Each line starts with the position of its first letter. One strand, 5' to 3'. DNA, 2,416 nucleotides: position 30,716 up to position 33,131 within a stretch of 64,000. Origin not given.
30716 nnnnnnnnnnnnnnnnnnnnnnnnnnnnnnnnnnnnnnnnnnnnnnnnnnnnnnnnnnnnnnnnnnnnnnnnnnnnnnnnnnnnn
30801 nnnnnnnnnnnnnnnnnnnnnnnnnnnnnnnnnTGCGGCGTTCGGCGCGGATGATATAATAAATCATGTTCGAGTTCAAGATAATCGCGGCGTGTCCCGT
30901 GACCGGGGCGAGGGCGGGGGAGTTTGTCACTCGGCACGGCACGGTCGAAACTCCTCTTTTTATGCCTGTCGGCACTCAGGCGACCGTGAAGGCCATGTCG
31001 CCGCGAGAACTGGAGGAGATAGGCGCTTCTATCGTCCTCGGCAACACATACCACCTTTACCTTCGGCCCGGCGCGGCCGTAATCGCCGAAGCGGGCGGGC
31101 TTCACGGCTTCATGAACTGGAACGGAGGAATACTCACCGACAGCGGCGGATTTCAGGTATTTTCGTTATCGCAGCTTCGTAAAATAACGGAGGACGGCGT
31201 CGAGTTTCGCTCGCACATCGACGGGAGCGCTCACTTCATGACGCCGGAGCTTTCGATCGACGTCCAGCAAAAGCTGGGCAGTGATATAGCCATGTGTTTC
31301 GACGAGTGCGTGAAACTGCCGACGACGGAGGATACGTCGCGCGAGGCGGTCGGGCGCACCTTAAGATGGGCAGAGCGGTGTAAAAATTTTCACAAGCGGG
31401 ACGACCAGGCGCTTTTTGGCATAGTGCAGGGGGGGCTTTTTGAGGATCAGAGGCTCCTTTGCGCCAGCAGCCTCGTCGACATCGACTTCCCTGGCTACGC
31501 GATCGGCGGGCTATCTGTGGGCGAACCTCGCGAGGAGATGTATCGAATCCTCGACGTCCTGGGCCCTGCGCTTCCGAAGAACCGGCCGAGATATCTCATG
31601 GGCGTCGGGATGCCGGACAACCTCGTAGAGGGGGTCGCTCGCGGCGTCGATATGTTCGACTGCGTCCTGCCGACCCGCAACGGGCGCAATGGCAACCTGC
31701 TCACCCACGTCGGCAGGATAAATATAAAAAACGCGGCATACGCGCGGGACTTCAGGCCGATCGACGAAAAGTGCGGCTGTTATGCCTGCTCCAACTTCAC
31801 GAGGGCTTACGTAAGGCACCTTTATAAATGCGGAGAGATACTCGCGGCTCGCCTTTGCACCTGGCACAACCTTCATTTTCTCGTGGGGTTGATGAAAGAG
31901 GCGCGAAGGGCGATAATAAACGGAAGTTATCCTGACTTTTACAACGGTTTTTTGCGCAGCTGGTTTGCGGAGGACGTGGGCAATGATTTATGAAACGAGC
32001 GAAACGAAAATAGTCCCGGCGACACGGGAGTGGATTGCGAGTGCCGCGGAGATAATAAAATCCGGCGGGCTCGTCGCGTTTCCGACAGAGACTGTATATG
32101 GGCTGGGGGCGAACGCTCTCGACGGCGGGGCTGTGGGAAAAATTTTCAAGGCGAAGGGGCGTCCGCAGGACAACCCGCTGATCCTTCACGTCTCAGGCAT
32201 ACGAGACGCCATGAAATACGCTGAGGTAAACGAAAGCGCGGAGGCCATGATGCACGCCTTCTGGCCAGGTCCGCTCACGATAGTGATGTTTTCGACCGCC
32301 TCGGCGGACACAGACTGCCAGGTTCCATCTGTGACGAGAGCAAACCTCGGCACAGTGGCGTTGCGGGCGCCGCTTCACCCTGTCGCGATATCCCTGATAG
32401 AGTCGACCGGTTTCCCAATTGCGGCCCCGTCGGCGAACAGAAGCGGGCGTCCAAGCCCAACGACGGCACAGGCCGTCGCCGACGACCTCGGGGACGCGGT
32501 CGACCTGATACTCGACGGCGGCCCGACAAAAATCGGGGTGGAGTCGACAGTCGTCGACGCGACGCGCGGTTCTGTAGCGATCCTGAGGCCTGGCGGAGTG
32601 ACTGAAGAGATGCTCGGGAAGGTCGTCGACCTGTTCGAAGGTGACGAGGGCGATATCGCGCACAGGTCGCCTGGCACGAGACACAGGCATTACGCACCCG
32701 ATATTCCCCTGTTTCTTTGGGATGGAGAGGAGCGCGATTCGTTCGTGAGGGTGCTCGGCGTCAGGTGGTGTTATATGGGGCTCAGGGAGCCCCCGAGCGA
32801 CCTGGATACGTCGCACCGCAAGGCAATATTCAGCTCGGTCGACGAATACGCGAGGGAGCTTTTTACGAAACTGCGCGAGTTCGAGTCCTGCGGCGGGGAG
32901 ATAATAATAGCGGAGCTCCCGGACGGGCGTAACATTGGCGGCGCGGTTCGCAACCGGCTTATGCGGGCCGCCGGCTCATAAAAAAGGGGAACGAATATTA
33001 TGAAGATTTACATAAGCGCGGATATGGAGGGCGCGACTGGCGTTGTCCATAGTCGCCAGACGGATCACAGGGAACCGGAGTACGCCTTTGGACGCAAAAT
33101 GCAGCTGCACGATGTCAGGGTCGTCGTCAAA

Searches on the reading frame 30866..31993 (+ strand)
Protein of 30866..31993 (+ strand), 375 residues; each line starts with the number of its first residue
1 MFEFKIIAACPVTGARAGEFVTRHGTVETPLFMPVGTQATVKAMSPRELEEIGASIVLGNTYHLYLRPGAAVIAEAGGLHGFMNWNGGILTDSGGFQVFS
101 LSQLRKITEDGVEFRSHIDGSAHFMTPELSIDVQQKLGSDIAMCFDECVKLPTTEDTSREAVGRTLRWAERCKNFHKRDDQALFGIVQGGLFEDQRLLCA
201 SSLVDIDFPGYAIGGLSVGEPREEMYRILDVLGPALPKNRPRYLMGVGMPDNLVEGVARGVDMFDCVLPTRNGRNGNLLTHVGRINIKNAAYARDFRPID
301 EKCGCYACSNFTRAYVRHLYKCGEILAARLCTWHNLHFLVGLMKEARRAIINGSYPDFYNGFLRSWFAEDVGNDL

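Call 40: search_protein_families(library=pfam, proteins=[window:30866-31993:+], max_evalue=0.001)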
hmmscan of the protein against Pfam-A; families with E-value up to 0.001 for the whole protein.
window:30866-31993:+ (375 aa): 1 family
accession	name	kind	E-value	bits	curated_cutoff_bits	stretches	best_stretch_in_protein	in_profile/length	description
PF01702.25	TGT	-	7.1e-166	552.1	26.3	1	14-366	2-355/357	Queuine tRNA-ribosyltransferase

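Call 42: find_related_loci(query=window:30866-31990:+, collection=metagenome_contigs, flank=10000)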
Query window:30866-31990:+ (375 aa) in metagenome_contigs; peptide patterns used: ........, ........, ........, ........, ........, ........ (x = any residue, [..] = any of these).
128 stretches matched a pattern; 106 encode a relative of the query (tblastn E <= 1e-3); the best 80 are kept; 80 distinct loci.
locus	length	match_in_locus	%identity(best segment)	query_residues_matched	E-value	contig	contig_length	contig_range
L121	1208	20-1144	71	1-375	0e+0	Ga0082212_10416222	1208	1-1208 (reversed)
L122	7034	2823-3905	72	1-358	0e+0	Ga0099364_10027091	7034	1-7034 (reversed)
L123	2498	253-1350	68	1-366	0e+0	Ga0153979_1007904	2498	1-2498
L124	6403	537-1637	68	1-367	1e-178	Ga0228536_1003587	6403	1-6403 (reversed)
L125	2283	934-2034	68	1-367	0e+0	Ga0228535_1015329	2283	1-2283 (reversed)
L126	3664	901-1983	72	1-358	0e+0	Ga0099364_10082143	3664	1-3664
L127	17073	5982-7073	70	1-361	1e-176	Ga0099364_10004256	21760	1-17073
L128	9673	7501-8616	66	1-374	1e-175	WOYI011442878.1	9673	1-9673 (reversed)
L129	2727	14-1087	68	10-367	0e+0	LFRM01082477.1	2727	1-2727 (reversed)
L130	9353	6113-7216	67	1-374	2e-173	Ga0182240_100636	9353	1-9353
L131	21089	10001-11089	66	4-366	9e-172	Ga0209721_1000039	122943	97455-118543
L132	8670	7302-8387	67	1-362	5e-170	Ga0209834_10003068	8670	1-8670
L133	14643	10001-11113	66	2-366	8e-169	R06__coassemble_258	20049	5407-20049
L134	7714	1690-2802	65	2-366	1e-167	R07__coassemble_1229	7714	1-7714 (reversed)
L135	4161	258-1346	66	4-366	1e-168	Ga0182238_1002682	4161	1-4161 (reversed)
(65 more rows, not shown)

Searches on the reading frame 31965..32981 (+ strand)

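Call 40: search_protein_families(library=pfam, proteins=[window:31965-32981:+], max_evalue=0.001)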
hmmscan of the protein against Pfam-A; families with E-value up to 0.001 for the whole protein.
window:31965-32981:+ (338 aa): 2 families
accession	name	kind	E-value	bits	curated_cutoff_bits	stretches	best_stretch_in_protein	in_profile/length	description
PF01300.24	Sua5_yciO_yrdC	-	4.4e-58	196.1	25.1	1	29-210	1-178/178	Telomere recombination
PF03481.19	Sua5_C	-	9e-20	72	22.9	1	212-337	1-136/136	Threonylcarbamoyl-AMP synthase, C-terminal domain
